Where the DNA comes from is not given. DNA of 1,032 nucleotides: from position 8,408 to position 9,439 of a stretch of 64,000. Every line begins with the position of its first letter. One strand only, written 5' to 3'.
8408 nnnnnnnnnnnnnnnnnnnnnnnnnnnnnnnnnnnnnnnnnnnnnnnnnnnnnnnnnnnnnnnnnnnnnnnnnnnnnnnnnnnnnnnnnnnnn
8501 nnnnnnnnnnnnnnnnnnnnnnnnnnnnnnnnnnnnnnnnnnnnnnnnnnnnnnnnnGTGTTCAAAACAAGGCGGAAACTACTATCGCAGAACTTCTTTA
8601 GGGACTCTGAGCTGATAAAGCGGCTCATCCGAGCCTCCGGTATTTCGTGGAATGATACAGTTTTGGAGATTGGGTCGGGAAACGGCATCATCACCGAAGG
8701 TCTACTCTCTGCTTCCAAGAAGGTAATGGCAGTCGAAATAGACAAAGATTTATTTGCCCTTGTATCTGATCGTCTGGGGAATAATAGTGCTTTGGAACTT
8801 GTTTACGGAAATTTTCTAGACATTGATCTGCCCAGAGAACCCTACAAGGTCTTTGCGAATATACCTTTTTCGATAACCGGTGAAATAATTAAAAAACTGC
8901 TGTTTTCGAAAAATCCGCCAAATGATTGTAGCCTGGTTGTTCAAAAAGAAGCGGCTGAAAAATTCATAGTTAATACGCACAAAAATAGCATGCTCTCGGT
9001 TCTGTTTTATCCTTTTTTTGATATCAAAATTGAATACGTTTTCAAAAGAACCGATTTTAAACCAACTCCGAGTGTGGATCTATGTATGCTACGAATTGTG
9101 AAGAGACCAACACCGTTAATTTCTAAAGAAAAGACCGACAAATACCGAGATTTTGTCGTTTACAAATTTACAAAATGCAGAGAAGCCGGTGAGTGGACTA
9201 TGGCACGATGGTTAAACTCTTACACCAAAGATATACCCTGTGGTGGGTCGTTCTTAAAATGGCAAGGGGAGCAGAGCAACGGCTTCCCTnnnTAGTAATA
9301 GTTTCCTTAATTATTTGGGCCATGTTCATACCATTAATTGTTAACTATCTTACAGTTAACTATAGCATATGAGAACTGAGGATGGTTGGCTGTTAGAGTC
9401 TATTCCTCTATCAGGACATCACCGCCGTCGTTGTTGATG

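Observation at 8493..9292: Erm-like rRNA adenine-N6 methyltransferase with a near-consensus promoter and an erm-style leader ORF/hairpin overlapping its GTG start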

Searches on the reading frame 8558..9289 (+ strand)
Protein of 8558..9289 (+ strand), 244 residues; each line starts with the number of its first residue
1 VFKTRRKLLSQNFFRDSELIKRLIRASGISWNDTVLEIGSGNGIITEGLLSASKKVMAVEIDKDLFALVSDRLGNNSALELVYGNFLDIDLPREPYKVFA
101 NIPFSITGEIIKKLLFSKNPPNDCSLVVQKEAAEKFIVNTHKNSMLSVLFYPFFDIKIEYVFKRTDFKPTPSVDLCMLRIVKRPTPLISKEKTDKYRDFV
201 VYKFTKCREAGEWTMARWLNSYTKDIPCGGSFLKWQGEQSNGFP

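Call 3: search_protein_families(library=pfam, proteins=[window:8558-9289:+], max_evalue=0.01)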
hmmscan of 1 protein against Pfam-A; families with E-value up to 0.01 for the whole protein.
window:8558-9289:+ (244 aa): 3 families
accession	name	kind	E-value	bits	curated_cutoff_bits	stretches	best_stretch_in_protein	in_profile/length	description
PF00398.26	RrnaAD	-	2e-43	148.8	24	1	5-206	4-214/263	Ribosomal RNA adenine dimethylase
PF13649.12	Methyltransf_25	-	0.00012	23.1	27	1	35-98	1-67/97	Methyltransferase domain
PF08241.18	Methyltransf_11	-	0.00078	20.5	21.2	1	36-94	1-59/95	Methyltransferase domain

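Call 4: search_protein_families(library=ncbifam, proteins=[window:8558-9289:+], max_evalue=0.01)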
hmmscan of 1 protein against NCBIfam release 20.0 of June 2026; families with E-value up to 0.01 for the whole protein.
window:8558-9289:+ (244 aa): 26 families (the best 25 are shown)
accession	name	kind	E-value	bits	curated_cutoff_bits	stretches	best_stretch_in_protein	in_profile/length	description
NF000499.2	Erm23S_rRNA_broad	equivalog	1.6e-57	194.7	212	1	10-208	2-198/244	23S ribosomal RNA methyltransferase Erm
NF000337.1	erm_SHROVE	exception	9.3e-41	139.8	320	1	5-205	2-201/248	ErmE/ErmH/ErmO/ErmR family 23S rRNA (adenine(2058)-N(6))-methyltransferase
TIGR00755.1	ksgA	equivalog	7.7e-40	136.8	171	1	6-218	4-219/256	16S rRNA (adenine(1518)-N(6)/adenine(1519)-N(6))-dimethyltransferase RsmA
NF000077.1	Erm42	exception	3.1e-35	121.9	600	1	10-205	19-214/303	23S rRNA (adenine(2058)-N(6))-methyltransferase Erm(42)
NF012222.1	erm_A_23S_MT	exception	6.9e-30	104.3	475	1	10-206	9-200/243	23S rRNA (adenine(2058)-N(6))-methyltransferase Erm(A)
NF000087.1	ErmO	exception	7.9e-27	94.3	450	1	5-205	7-208/259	23S rRNA (adenine(2058)-N(6))-methyltransferase Erm(O)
NF042988.1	Erm46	exception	2.2e-26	92.7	503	1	2-206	4-203/255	23S rRNA (adenine(2058)-N(6))-methyltransferase Erm(46)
NF012223.0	erm_F_23S_MT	exception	6e-26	91.3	575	1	8-200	10-201/266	23S rRNA (adenine(2058)-N(6))-methyltransferase Erm(F)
NF000412.1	Erm43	exception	8.1e-26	91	500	1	10-206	9-200/243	23S rRNA (adenine(2058)-N(6))-methyltransferase Erm(43)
NF042938.1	Erm55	exception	4e-25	88.4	525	1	2-206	4-203/270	23S rRNA (adenine(2058)-N(6))-methyltransferase Erm(55)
NF000024.1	ErmS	exception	7.8e-25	87.8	675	1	6-205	60-260/319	23S rRNA (adenine(2058)-N(6))-methyltransferase Erm(S)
NF045543.1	erm_G_23S_MT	exception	3.3e-23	82.7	515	1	10-205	9-200/244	23S rRNA (adenine(2058)-N(6))-methyltransferase Erm(G)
NF012219.1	erm_C_23S_MT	exception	2e-22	80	530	1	10-203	9-198/244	23S rRNA (adenine(2058)-N(6))-methyltransferase Erm(C)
NF000047.1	ErmV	exception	4.6e-22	78.6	500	1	7-205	9-208/259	23S rRNA (adenine(2058)-N(6))-methyltransferase Erm(V)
NF012218.0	erm_38_23S_MT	exception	4.7e-22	78.4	800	1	6-211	8-215/386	23S rRNA (adenine(2058)-N(6))-methyltransferase Erm(38)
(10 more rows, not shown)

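Call 5: search_solved_structures(query=window:8558-9289:+, max_evalue=0.001, show_alignments=3)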
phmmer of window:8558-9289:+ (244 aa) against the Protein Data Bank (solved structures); distinct sequences matched with E-value up to 0.001: 35.
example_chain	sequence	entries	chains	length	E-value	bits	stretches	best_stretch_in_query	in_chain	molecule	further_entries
6nvm_A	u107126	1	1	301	1.3e-23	86.8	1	5-206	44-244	rRNA adenine N-6-methyltransferase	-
6ifx_A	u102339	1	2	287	1.7e-22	83.1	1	6-208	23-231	Ribosomal RNA small subunit methyltransferase A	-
1yub_A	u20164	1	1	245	4.6e-22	81.7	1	9-190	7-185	RRNA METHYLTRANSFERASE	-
6ifs_A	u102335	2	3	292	3.6e-21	78.8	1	6-208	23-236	Ribosomal RNA small subunit methyltransferase A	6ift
7v2l_W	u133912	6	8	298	3.8e-21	78.7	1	6-208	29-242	Ribosomal RNA small subunit methyltransferase A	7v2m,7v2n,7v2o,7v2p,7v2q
6ifw_A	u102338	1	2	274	4.4e-20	75.2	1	10-208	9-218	Ribosomal RNA small subunit methyltransferase A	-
6ifv_A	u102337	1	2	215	6.3e-20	74.7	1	6-186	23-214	Ribosomal RNA small subunit methyltransferase A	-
1qam_A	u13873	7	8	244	1.9e-19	73.1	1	10-202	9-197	ERMC' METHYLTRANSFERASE | ERMC' RRNA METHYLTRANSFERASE | RRNA METHYL TRANSFERASE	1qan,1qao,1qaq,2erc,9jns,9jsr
7f8a_A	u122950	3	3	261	1.9e-18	69.9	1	6-205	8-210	Erm(38)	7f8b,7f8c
3grr_A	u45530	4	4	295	1.2e-17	67.2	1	1-181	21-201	Dimethyladenosine transferase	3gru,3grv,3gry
3tqs_A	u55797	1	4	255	4.9e-17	65.2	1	6-187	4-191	Ribosomal RNA small subunit methyltransferase A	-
2h1r_A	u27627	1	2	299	3.9e-16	62.3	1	10-189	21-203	Dimethyladenosine transferase, putative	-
3fyc_A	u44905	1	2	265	5.8e-16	61.7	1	11-181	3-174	Probable dimethyladenosine transferase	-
3fyd_A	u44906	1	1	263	1.1e-15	60.8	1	12-181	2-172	Probable dimethyladenosine transferase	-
8x3w_A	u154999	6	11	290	1.3e-14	57.2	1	6-192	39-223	Probable ribosomal RNA small subunit methyltransferase A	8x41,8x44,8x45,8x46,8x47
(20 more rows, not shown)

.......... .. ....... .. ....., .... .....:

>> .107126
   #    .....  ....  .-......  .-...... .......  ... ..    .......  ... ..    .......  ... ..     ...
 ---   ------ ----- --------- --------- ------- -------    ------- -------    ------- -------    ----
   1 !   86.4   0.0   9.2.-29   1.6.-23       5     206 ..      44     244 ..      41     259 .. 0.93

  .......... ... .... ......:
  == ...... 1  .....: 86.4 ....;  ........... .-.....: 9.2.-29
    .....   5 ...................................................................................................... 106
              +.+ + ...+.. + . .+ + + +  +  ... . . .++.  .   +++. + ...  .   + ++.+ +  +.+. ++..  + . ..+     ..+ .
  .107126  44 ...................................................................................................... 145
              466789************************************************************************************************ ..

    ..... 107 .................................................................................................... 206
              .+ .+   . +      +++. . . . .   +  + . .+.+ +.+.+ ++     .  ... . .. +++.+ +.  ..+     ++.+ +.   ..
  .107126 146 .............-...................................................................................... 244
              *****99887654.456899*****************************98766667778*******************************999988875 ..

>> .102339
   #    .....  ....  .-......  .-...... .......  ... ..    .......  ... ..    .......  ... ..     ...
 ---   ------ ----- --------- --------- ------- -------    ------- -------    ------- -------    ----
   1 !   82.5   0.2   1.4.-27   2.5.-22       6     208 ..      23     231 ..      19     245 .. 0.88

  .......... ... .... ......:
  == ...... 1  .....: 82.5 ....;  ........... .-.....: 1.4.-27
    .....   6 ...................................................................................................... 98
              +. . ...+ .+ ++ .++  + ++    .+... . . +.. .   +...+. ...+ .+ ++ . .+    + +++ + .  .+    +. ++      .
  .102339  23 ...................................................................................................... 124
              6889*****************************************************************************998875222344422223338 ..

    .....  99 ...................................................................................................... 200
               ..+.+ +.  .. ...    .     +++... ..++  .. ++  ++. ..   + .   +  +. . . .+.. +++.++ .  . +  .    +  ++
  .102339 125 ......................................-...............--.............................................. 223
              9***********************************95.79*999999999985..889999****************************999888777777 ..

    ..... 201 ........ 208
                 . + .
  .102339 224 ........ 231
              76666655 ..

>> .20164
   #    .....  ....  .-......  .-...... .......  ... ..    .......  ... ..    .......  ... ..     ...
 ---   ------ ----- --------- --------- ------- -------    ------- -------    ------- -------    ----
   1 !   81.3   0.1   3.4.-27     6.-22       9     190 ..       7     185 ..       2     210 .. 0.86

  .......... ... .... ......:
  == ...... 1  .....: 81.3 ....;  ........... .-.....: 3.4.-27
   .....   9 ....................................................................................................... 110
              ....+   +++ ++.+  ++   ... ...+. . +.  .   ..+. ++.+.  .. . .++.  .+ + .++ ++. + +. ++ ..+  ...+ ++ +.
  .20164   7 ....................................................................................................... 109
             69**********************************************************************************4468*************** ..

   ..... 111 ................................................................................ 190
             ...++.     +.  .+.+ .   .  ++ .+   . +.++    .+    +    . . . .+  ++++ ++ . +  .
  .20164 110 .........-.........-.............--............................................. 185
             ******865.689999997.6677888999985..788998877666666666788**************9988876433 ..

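Call 9: find_homologous_proteins(query=window:8558-9289:+, max_evalue=1e-10)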
Query window:8558-9289:+ (244 aa): 316 proteins with E <= 1e-10 among 601 candidates; the best 120 are listed.
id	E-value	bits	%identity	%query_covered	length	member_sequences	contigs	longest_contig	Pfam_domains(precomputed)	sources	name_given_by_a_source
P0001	1.1e-123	429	100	77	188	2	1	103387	PF00398.27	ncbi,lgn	-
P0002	2.2e-121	422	76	98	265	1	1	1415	PF00398.27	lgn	-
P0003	3.1e-117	408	75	98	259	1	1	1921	PF00398.27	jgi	jgi:23S rRNA (adenine-N6)-dimethyltransferase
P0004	1.1e-115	403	72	98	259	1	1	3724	PF00398.27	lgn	-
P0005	6.7e-115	400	74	98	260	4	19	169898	PF00398.27,PF13649.13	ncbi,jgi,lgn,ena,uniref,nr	ncbi:MAG: rRNA (Adenine-N(6)-)-methyltransferase [Candidatus Collierbacteria bacterium GW2011_GWB1_4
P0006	1.4e-114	399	72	98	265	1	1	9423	PF00398.27,PF13649.13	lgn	-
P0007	5.7e-114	397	74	98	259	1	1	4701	PF00398.27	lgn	-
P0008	3.4e-113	395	74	98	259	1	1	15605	PF00398.27,PF13649.13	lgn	-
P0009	4.3e-113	395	74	98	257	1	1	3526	PF00398.27,PF13649.13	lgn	-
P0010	5.1e-113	394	73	99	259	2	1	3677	PF00398.27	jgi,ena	-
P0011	1.5e-112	393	71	98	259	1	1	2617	PF00398.27,PF13649.13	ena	-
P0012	3.6e-112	392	72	98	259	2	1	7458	PF00398.27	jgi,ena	jgi:23S rRNA (adenine-N6)-dimethyltransferase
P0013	4.6e-112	391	71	98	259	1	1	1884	PF00398.27,PF13649.13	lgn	-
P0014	8.6e-112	390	73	98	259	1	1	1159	PF00398.27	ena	-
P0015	1.1e-111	390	72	98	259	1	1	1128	PF00398.27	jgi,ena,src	-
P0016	4.1e-111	388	71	98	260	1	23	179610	PF00398.27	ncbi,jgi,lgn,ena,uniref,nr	ncbi:TPA: hypothetical protein DIU27_03640 [Candidatus Collierbacteria bacterium]|uniref:rRNA (Adeni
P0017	6.4e-111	387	70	98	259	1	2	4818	PF00398.27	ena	-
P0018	1.8e-110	386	77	88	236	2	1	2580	PF00398.27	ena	-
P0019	2.4e-110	386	70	98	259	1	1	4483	PF00398.27,PF13649.13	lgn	-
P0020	2.3e-108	379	69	98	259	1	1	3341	PF00398.27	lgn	-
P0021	1.5e-107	376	72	98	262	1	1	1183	PF00398.27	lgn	-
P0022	3.0e-106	372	69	98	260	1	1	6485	PF00398.27,PF13649.13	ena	-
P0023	2.1e-104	366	67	98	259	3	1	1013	PF00398.27,PF13649.13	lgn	-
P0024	2.3e-104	366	67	98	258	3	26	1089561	PF00398.27,PF13649.13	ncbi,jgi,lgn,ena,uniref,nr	ncbi:hypothetical protein A3K29_02125 [Candidatus Collierbacteria bacterium RIFOXYB2_FULL_46_14]|uni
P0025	1.6e-103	363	68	98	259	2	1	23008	PF00398.27,PF13649.13,PF08241.19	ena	-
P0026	5.1e-103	362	66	98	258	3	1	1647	PF00398.27,PF13649.13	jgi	-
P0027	1.3e-102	360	67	98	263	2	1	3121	PF00398.27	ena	-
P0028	1.8e-101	357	66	98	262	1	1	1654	PF00398.27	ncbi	-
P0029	7.2e-101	355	69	91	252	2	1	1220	PF00398.27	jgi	-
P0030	4.5e-99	349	63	98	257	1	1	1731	PF00398.27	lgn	-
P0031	5.9e-98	345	72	86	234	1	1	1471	PF00398.27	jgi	jgi:23S rRNA (adenine-N6)-dimethyltransferase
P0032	1.6e-97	344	68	92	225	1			PF00398.27,PF13649.13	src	-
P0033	8.0e-97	341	65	98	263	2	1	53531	PF00398.27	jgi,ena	-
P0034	1.2e-94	334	64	98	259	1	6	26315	PF00398.27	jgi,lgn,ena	-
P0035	8.6e-94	331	62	98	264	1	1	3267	PF00398.27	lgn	-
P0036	2.7e-88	313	61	99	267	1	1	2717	PF00398.27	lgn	-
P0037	2.9e-77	277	55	99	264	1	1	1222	PF00398.27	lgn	-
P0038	1.8e-75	271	54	98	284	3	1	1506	PF00398.27,PF13649.13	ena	-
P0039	2.2e-72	261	66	71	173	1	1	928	PF00398.27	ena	-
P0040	1.3e-71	259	53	98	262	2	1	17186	PF00398.27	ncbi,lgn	-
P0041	7.1e-69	250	52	98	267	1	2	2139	PF00398.27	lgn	-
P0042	2.2e-68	248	51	98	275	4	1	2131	PF00398.27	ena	-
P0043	2.8e-68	248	50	98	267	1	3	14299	PF00398.27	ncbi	-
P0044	3.2e-68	248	49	98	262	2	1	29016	PF00398.27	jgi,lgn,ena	-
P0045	4.9e-68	247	53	98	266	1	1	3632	PF00398.27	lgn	-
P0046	2.3e-67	245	50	96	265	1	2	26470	PF00398.27,PF13649.13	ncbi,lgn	-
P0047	4.3e-67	244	49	98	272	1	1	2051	PF00398.27,PF13649.13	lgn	-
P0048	6.2e-67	243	51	98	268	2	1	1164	PF00398.27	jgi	jgi:23S rRNA (adenine-N6)-dimethyltransferase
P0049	6.4e-67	243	51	98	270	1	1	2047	PF00398.27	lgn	-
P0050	5.4e-66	240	48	98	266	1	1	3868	PF00398.27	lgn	-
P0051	1.3e-65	239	51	98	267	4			PF00398.27,PF13649.13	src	-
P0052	1.6e-65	239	51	97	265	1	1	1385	PF00398.27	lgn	-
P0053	4.5e-65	237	51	98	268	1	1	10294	PF00398.27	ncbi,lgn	-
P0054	8.8e-65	236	50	98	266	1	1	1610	PF00398.27,PF13649.13,PF05219.18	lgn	-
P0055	2.4e-64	235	51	98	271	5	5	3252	PF00398.27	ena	-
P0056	4.9e-64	234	48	99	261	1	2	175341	PF00398.27,PF13649.13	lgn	-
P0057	6.5e-64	234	50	93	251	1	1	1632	PF00398.27,PF13649.13,PF08241.19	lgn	-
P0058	8.8e-64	233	48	98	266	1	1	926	PF00398.27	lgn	-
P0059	1.3e-63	233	49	98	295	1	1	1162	PF00398.27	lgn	-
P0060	3.0e-63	231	49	98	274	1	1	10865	PF00398.27,PF13649.13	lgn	-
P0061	1.1e-61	226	49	95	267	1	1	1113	PF00398.27,PF13649.13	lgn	-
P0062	1.8e-60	222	46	91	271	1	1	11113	PF13847.13,PF00398.27,PF13649.13,PF08241.19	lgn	-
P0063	1.3e-59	219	48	95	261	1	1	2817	PF00398.27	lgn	-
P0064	2.4e-58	215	44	98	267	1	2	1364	PF00398.27,PF13649.13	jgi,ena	-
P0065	4.6e-58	214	51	83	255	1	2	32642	PF00398.27,PF13649.13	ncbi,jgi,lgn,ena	-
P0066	5.5e-56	208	47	91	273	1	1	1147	PF00398.27,PF13649.13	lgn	-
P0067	6.4e-55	204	46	91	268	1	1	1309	PF00398.27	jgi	-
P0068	8.2e-54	200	45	98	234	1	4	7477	PF00398.27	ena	-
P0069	3.4e-53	198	45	98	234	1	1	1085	PF00398.27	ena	-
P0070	6.4e-53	198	52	84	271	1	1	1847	PF00398.27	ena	-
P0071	8.0e-53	197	48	84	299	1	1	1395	PF00398.27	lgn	-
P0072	2.7e-52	195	50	84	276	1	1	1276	PF00398.27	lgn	-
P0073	3.9e-52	195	50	84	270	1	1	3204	PF00398.27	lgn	-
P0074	4.1e-52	195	51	81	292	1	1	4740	PF00398.27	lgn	-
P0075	4.9e-52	195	49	85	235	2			PF00398.27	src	-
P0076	9.5e-52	194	50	81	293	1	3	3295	PF00398.27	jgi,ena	-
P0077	2.7e-51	192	50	84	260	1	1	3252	PF00398.27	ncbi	-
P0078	4.2e-51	192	45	98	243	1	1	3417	PF00398.27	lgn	-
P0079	4.3e-51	192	50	86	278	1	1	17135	PF00398.27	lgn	-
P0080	5.9e-51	191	48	86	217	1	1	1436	PF00398.27,PF13649.13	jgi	jgi:16S rRNA (adenine1518-N6/adenine1519-N6)-dimethyltransferase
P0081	6.6e-51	191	44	98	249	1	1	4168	PF00398.27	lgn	-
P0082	7.7e-51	191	45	98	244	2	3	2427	PF00398.27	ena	-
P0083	2.2e-50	189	47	86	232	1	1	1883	PF00398.27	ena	-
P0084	2.9e-50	189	50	81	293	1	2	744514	PF00398.27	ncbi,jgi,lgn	-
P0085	3.4e-50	189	48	85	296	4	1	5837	PF00398.27,PF13649.13,PF02475.24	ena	-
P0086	5.6e-50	188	50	81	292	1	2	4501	PF00398.27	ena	-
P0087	6.2e-50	188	45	86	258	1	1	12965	PF00398.27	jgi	jgi:23S rRNA (adenine-N6)-dimethyltransferase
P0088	1.7e-49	186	40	95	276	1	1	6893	PF00398.27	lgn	-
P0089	1.8e-49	186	50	81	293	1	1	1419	PF00398.27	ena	-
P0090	2.0e-49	186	47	82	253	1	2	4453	PF00398.27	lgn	-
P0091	2.3e-49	186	47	82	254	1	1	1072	PF00398.27,PF13649.13,PF08241.19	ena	-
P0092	3.9e-49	185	47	90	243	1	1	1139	PF00398.27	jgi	jgi:23S rRNA (adenine-N6)-dimethyltransferase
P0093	4.1e-49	185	48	82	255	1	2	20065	PF00398.27,PF13649.13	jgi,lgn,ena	-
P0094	5.8e-49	185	44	84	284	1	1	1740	PF00398.27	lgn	-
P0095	6.2e-49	184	48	84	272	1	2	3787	PF00398.27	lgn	-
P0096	6.3e-49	184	44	86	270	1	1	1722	PF00398.27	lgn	-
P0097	6.9e-49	184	48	84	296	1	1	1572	PF00398.27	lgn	-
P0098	8.7e-49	184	49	84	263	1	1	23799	PF00398.27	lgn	-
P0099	1.2e-48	184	45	99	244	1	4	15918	PF00398.27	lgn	-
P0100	1.5e-48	183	49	81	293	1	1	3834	PF00398.27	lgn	-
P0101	1.7e-48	183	43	98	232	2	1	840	PF00398.27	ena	-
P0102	1.8e-48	183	47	84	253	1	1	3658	PF00398.27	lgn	-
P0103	1.9e-48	183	43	98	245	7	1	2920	PF00398.27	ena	-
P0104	3.1e-48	182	48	81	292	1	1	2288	PF00398.27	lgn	-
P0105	4.3e-48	182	50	81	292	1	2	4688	PF00398.27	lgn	-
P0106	5.4e-48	181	47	84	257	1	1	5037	PF00398.27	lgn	-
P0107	5.8e-48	181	49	81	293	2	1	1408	PF00398.27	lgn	-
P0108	7.7e-48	181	42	94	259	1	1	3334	PF00398.27,PF13649.13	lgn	-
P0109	8.8e-48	181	51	76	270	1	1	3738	PF00398.27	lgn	-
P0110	1.1e-47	180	47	86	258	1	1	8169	PF00398.27,PF13649.13,PF08241.19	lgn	-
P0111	1.2e-47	180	48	81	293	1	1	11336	PF00398.27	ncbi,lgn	-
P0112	2.4e-47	179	46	84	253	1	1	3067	PF00398.27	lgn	-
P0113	2.9e-47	179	46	81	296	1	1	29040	PF00398.27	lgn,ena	-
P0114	3.2e-47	179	43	88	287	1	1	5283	PF00398.27,PF13649.13,PF08241.19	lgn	-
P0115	3.3e-47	179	46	82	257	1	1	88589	PF00398.27,PF13649.13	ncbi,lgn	-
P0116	4.3e-47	178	43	94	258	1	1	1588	PF00398.27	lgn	-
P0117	6.4e-47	178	48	81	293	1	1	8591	PF00398.27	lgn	-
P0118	7.6e-47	178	45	88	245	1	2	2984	PF00398.27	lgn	-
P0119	1.4e-46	177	46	84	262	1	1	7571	PF00398.27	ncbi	-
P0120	2.1e-46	176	46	84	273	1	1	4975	PF00398.27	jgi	-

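Call 12: find_related_loci(query=A1, collection=genome_contigs, flank=10000)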
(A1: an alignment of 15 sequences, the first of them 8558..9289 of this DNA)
Query A1 (244 aa) in genome_contigs; peptide patterns used: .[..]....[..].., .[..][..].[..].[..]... (x = any residue, [..] = any of these).
293 stretches matched a pattern; 211 encode a relative of the query (tblastn E <= 1e-3); the best 80 are kept; 80 distinct loci.
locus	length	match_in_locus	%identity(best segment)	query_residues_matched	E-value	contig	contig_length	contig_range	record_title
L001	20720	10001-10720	74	1-240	5e-120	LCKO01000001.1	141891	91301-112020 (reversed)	MAG: Candidatus Collierbacteria bacterium GW2011_GWB2_45_17 UX01_C0001, whole genome shotgun sequence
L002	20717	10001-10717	71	1-239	2e-116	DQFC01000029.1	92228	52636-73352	MAG TPA_asm: Candidatus Collierbacteria bacterium isolate UBA12020 contig_8, whole genome shotgun sequence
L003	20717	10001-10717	69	1-239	4e-114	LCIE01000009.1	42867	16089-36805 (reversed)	MAG: Candidatus Collierbacteria bacterium GW2011_GWC2_44_18 UW41_C0009, whole genome shotgun sequence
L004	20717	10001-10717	67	1-239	6e-110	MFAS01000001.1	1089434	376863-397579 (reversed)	MAG: Candidatus Collierbacteria bacterium RIFOXYD2_FULL_45_13 RIFOXYD2_FULL_OP11_Collierbacteria_45_13, whole genome sho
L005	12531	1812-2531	68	1-240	2e-109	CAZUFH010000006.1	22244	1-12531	MAG TPA_asm: uncultured Pseudomonadales bacterium isolate SRP050083_co2_371 genome assembly, contig: NODE_1543_length_22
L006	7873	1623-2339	66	1-239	8e-109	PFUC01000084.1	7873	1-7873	MAG: Candidatus Collierbacteria bacterium CG_4_9_14_3_um_filter_43_16 CG_4_9_14_3_um_filter_150_scaffold_11205_c, whole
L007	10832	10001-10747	53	1-239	3e-79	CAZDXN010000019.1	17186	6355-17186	MAG TPA_asm: uncultured Pseudomonadales bacterium isolate binchicken_co38_1253 genome assembly, contig: NODE_7009_length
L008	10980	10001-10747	51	1-239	9e-74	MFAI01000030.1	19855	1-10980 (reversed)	MAG: Candidatus Collierbacteria bacterium RIFCSPLOWO2_01_FULL_50_23 rifcsplowo2_01_scaffold_5080, whole genome shotgun s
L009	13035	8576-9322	49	1-239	8e-69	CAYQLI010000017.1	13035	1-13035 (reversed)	MAG TPA_asm: uncultured Pseudomonadales bacterium isolate SRP119689_co1_317 genome assembly, contig: NODE_6990_length_13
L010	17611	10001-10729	45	1-241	3e-68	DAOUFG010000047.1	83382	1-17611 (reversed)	MAG TPA_asm: Thermoflexales bacterium isolate R103_16 k99_357033, whole genome shotgun sequence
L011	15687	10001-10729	47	1-239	5e-68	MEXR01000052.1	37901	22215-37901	MAG: Candidatus Amesbacteria bacterium RIFOXYB1_FULL_44_23 rifoxyb1_full_scaffold_708, whole genome shotgun sequence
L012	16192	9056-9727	45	1-240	2e-62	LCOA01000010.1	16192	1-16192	MAG: Candidatus Amesbacteria bacterium GW2011_GWA1_47_20 UX92_C0010, whole genome shotgun sequence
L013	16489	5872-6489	46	1-220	1e-60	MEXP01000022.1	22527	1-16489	MAG: Candidatus Amesbacteria bacterium RIFCSPLOWO2_01_FULL_49_25 rifcsplowo2_01_scaffold_6666, whole genome shotgun sequ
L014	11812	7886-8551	45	2-223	2e-58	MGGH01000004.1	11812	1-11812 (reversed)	MAG: Candidatus Woesebacteria bacterium RIFCSPHIGHO2_01_FULL_39_23 rifcsphigho2_01_scaffold_13825, whole genome shotgun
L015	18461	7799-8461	44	2-222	5e-56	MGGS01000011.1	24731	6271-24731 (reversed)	MAG: Candidatus Woesebacteria bacterium RIFCSPHIGHO2_02_FULL_42_20 rifcsphigho2_02_scaffold_2902, whole genome shotgun s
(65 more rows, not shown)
